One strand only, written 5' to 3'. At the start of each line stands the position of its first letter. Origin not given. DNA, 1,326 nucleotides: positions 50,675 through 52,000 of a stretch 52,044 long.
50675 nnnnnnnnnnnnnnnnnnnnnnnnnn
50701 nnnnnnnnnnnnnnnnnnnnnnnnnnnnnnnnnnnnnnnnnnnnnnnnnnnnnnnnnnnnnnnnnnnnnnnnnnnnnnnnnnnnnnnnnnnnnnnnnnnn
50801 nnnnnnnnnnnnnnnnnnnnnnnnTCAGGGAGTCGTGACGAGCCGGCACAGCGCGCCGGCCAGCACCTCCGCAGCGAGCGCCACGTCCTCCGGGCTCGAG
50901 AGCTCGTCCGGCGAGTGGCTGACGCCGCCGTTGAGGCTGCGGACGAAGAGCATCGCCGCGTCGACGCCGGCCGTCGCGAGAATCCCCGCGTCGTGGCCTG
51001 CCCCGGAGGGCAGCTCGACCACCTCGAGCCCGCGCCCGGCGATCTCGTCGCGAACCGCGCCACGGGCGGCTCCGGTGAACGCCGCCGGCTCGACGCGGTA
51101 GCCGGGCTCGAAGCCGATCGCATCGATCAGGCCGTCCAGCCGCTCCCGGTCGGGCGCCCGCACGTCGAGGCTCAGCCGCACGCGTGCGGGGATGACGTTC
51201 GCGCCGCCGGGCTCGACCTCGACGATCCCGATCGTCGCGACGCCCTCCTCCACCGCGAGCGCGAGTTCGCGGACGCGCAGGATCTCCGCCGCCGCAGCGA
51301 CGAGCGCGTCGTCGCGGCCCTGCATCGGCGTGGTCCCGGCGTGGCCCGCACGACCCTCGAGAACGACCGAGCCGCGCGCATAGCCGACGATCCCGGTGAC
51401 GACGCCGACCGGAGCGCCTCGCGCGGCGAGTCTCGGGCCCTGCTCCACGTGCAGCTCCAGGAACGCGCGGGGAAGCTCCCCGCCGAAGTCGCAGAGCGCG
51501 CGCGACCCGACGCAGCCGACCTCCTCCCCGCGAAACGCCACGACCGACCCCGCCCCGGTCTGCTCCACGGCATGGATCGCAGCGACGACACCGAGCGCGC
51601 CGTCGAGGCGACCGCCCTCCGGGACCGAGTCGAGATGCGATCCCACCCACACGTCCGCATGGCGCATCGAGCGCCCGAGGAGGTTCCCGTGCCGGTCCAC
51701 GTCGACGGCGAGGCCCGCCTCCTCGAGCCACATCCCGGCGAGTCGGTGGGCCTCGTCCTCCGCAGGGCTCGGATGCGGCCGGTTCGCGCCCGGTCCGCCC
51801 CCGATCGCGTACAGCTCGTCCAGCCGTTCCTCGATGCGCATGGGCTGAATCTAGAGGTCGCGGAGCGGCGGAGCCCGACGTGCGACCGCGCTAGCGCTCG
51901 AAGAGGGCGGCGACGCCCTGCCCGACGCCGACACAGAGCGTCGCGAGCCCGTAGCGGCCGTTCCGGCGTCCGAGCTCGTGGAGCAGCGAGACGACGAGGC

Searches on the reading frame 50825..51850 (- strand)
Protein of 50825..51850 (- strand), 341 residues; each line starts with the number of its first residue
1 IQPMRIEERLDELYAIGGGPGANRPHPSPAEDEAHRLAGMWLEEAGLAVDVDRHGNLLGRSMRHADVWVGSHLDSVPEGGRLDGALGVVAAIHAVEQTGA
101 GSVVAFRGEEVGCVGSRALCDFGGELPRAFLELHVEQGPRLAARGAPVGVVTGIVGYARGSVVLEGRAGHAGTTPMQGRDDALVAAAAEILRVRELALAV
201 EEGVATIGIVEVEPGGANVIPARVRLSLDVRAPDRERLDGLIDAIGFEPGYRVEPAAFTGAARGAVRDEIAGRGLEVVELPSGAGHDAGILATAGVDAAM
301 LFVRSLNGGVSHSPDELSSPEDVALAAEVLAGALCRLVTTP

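Call 24: search_protein_families(library=pfam, proteins=[window:50825-51850:-], max_evalue=0.00001)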
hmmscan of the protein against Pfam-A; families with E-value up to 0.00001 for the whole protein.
window:50825-51850:- (341 aa): 2 families
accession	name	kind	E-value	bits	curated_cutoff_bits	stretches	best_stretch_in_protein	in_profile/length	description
PF01546.33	Peptidase_M20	-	3.2e-17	63.6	24.6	1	69-334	2-204/206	Peptidase family M20/M25/M40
PF07687.19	M20_dimer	-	2.4e-06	27.9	21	1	153-245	2-95/107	Peptidase dimerisation domain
